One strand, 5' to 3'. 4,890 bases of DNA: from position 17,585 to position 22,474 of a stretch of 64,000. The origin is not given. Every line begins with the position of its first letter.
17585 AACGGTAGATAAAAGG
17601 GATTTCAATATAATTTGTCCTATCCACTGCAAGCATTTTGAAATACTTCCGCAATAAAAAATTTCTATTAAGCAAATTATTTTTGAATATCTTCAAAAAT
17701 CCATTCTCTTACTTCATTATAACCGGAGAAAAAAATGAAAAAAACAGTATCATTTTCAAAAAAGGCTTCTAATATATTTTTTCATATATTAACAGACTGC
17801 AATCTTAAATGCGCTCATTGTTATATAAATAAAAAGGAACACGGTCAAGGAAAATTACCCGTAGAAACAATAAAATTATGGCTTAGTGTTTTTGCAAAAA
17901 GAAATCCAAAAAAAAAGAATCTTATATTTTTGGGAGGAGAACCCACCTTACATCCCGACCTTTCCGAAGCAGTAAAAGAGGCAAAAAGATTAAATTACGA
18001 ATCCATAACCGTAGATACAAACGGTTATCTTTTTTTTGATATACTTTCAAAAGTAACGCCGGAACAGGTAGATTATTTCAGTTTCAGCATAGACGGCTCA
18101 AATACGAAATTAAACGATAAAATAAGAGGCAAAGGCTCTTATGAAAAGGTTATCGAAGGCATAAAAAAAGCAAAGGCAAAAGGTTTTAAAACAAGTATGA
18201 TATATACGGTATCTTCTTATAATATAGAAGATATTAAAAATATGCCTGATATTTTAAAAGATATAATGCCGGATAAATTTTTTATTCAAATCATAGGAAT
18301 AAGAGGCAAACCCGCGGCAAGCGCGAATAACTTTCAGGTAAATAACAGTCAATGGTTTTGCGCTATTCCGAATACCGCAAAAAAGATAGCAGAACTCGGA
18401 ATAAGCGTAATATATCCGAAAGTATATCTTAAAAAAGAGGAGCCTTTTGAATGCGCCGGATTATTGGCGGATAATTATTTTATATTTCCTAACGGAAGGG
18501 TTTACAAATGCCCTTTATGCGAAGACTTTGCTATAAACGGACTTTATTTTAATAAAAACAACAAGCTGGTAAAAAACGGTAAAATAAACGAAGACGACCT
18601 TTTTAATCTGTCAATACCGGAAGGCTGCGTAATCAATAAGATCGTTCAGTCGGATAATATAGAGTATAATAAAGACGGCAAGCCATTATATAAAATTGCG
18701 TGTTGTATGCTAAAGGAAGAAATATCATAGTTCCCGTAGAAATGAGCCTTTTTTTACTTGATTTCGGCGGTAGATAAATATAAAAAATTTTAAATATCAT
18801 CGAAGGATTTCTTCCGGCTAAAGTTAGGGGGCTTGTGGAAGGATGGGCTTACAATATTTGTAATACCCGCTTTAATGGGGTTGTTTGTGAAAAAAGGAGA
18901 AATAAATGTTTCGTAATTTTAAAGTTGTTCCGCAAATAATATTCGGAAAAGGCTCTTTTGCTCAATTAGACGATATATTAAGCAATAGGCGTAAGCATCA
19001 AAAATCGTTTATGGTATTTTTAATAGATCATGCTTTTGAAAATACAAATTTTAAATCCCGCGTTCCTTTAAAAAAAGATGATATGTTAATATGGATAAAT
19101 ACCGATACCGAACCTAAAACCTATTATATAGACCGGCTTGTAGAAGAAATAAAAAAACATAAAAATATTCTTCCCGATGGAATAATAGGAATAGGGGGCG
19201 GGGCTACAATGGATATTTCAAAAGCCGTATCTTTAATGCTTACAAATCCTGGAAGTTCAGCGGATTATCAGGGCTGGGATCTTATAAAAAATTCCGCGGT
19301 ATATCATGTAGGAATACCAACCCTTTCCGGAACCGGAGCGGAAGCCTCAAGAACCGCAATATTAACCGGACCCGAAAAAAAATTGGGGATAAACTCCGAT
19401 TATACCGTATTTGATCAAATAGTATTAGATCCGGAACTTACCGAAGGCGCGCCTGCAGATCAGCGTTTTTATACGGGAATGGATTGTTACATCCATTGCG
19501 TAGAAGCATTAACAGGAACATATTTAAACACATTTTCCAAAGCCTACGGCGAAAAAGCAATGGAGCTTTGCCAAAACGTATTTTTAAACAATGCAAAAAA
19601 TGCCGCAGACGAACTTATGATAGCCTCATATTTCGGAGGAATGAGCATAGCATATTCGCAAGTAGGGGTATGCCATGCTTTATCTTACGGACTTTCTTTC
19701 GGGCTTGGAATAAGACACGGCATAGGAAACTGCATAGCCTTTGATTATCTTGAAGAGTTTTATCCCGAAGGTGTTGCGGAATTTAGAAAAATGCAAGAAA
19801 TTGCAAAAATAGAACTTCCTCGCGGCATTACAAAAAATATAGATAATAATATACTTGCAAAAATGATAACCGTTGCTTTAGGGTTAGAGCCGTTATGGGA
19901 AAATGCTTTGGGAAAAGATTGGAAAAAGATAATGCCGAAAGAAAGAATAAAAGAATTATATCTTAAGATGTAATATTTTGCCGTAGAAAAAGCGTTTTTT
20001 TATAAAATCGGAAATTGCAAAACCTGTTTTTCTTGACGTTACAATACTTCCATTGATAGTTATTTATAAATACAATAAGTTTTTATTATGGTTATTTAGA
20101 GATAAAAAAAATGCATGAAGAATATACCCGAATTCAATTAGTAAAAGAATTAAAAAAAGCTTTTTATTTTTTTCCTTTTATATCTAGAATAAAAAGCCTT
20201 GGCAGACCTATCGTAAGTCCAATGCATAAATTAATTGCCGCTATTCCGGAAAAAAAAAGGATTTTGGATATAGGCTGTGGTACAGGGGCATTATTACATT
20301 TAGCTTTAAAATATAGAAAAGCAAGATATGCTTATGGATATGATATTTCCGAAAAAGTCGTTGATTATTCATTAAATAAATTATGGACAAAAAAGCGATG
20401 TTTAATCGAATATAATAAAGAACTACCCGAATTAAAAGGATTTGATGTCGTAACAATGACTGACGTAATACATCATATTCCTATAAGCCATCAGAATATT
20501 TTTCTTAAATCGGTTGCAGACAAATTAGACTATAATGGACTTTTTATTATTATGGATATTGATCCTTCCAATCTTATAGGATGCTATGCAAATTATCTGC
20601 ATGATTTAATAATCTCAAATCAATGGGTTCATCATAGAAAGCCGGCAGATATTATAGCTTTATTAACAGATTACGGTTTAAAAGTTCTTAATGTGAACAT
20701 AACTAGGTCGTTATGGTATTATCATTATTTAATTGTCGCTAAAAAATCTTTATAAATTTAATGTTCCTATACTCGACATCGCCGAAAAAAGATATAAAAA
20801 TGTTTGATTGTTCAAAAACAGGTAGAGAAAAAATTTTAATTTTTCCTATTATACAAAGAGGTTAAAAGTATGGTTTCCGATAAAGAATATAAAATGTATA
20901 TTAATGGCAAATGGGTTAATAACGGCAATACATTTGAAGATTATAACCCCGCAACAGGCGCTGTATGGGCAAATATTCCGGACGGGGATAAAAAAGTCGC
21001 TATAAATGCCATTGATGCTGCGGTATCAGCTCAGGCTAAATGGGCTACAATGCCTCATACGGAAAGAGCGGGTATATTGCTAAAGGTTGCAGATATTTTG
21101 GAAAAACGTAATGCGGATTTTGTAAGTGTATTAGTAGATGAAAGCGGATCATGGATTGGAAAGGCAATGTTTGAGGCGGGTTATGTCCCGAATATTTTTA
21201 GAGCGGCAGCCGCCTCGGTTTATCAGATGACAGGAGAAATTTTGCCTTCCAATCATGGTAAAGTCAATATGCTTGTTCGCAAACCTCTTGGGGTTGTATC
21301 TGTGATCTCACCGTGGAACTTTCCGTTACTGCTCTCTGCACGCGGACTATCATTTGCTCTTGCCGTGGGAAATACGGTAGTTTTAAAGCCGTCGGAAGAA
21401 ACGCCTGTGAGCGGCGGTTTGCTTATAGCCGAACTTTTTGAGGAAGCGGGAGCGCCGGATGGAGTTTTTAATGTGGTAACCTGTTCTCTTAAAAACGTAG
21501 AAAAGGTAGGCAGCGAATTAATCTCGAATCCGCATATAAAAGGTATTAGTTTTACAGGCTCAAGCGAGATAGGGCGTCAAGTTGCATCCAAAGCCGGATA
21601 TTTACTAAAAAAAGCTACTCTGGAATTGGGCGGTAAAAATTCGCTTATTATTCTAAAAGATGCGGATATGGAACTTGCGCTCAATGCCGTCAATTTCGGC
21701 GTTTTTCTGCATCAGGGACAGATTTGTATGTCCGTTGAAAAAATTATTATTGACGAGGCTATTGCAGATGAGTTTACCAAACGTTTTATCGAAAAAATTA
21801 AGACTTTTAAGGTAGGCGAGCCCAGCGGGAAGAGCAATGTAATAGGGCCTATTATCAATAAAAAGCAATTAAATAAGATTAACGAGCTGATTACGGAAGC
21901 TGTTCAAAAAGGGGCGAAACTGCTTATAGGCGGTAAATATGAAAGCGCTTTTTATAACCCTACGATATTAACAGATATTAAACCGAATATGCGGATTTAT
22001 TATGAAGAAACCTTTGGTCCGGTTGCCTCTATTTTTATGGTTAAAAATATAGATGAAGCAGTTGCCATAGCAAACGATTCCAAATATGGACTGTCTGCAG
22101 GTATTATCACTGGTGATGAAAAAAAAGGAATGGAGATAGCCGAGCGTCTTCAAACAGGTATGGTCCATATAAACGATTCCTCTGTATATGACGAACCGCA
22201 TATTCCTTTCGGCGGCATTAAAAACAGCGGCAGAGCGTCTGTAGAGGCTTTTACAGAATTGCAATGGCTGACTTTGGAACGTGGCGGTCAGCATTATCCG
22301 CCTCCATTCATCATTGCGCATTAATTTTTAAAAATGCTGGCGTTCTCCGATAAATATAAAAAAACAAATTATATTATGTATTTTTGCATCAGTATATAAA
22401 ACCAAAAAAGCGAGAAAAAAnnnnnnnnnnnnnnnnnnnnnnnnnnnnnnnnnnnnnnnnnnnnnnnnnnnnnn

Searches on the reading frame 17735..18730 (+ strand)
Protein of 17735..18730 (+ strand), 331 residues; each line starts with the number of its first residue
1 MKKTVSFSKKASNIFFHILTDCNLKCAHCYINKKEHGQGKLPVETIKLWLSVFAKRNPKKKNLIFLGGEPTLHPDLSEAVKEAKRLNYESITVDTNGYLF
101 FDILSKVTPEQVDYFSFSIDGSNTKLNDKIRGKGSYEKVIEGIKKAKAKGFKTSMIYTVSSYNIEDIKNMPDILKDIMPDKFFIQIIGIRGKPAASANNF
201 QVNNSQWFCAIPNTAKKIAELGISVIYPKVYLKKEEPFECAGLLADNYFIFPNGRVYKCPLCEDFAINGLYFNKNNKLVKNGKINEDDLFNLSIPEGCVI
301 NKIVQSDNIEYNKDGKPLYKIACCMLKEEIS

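Call 79: search_protein_families(library=pfam, proteins=[window:17735-18730:+], max_evalue=0.00001)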
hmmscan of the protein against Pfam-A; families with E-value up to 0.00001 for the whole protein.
window:17735-18730:+ (331 aa): 2 families
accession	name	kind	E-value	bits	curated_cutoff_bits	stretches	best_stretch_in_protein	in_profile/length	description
PF04055.27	Radical_SAM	-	1.7e-29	103.6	29.5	1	20-170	5-162/166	Radical SAM superfamily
PF13353.11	Fer4_12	-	1.4e-09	38.8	22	1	17-138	10-134/137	4Fe-4S single cluster domain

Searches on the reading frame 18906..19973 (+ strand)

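Call 79: search_protein_families(library=pfam, proteins=[window:18906-19973:+], max_evalue=0.00001)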
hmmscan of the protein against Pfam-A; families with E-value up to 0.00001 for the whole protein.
window:18906-19973:+ (355 aa): 2 families
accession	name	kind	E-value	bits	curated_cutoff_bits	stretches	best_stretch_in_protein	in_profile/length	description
PF00465.25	Fe-ADH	-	2e-25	89.8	31.3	1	10-176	3-168/168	Iron-containing alcohol dehydrogenase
PF25137.1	ADH_Fe_C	-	6.5e-13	49.3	27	1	189-302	3-119/194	Fe-containing alcohol dehydrogenase family, C-terminal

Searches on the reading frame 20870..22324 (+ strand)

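Call 79: search_protein_families(library=pfam, proteins=[window:20870-22324:+], max_evalue=0.00001)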
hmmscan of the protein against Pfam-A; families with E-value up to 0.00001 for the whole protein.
window:20870-22324:+ (484 aa): 1 family
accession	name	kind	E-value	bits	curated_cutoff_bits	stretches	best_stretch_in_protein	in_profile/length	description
PF00171.27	Aldedh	-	8.8e-155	516.2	23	1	15-455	1-443/461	Aldehyde dehydrogenase family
